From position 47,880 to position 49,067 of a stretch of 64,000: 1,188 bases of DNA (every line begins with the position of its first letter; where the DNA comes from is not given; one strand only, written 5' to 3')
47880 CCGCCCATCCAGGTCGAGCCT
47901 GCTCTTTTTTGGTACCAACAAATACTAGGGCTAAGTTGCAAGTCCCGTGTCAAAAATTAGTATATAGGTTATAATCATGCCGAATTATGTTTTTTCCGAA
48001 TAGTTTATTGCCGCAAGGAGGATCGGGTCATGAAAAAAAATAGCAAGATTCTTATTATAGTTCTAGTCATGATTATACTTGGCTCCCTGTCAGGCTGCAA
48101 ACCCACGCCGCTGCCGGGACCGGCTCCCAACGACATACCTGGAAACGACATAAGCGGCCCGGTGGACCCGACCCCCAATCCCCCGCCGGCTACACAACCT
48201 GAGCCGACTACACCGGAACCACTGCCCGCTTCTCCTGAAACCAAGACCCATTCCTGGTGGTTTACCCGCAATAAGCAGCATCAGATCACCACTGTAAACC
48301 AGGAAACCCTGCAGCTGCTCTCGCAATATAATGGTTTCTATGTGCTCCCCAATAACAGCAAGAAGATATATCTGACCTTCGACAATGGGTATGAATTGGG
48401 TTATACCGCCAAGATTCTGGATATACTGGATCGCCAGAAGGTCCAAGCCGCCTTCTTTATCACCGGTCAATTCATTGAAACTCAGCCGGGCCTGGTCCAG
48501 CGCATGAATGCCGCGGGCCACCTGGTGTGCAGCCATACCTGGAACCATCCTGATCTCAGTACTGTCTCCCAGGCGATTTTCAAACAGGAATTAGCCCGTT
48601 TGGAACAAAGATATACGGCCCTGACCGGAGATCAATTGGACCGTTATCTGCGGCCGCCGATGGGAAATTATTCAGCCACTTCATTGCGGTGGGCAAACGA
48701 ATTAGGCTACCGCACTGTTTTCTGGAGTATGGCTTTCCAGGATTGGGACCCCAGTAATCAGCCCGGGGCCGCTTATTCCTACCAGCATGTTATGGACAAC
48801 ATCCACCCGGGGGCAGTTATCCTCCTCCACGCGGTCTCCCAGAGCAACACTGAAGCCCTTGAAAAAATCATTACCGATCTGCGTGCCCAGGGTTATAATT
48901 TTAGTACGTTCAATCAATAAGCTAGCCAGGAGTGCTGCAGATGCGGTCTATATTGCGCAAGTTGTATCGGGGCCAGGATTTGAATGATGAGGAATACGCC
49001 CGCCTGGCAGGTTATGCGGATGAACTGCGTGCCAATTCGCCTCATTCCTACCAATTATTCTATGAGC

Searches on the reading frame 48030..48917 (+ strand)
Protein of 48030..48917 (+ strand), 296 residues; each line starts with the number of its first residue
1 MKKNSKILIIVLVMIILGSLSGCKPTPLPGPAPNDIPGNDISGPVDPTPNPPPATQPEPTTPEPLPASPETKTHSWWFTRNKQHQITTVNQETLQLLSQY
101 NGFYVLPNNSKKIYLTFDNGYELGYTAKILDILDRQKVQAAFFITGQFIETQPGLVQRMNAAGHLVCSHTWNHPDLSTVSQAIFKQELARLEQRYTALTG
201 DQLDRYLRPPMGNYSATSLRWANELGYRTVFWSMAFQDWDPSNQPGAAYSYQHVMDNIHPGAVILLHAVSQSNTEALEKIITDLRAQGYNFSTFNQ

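Call 8: search_protein_families(library=pfam, proteins=[window:48030-48917:+], max_evalue=1)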
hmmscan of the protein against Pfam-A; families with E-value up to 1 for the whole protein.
window:48030-48917:+ (296 aa): 1 family
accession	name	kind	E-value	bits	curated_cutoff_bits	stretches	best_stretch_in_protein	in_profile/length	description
PF01522.26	Polysacc_deac_1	-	7.6e-35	120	23.1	1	108-230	4-124/124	Polysaccharide deacetylase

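Call 10: search_protein_families(library=ncbifam, proteins=[window:48030-48917:+], max_evalue=1)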
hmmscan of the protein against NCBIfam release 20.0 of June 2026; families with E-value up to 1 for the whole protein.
window:48030-48917:+ (296 aa): 14 families
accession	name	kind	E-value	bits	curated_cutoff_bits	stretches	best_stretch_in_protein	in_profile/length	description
TIGR02884.1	spore_pdaA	equivalog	5.5e-90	301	298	1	76-295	2-221/224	delta-lactam-biosynthetic de-N-acetylase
TIGR02764.1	spore_ybaN_pdaB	equivalog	1.9e-44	151.8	237.4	1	108-294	3-187/191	polysaccharide deacetylase family sporulation protein PdaB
NF045821.1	PgAcgDacpgdA1_Bac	equivalog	7.3e-38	130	400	1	99-295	76-272/282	peptidoglycan-N-acetylglucosamine deacetylase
TIGR04243.1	nodulat_NodB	equivalog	1.1e-37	129.5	240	1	111-279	2-167/197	chitooligosaccharide deacetylase NodB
TIGR02873.1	spore_ylxY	hypoth_equivalog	2.7e-33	115.4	391.5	1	112-294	86-263/268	probable sporulation protein, polysaccharide deacetylase family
NF045820.1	PgAcgDacpgdA_Strep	equivalog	1.8e-29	102.9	800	1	108-294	265-444/463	peptidoglycan-N-acetylglucosamine deacetylase PgdA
NF045822.1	PgAcgDacpgdA2_Bac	equivalog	3.9e-23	82.1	400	1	99-295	63-259/274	peptidoglycan-N-acetylglucosamine deacetylase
TIGR03006.1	pepcterm_polyde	equivalog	7.2e-14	51.5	276.2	1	126-211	36-121/272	XrtA system polysaccharide deacetylase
TIGR03938.2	deacetyl_PgaB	equivalog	0.00086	17.7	321.9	1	77-154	37-106/621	poly-beta-1,6-N-acetyl-D-glucosamine N-deacetylase PgaB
TIGR03212.1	uraD_N-term-dom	equivalog_domain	0.0027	16.8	424.6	1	121-202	71-155/297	allantoinase PuuE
NF011177.0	PRK14582.1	equivalog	0.038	12.2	923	1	95-153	93-148/671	poly-beta-1,6-N-acetyl-D-glucosamine N-deacetylase PgaB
NF037973.1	metallo_SslE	exception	0.091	10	3000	1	18-82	43-100/1519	lipoprotein metalloprotease SslE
NF011923.2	PRK15394.1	equivalog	0.12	11.6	382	0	154-190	91-127/294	4-deoxy-4-formamido-L-arabinose-phosphoundecaprenol deformylase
NF050820.1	PolSacchBiosHfsH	equivalog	0.14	11.8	400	1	156-200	86-130/249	oligosaccharide deacetylase HfsH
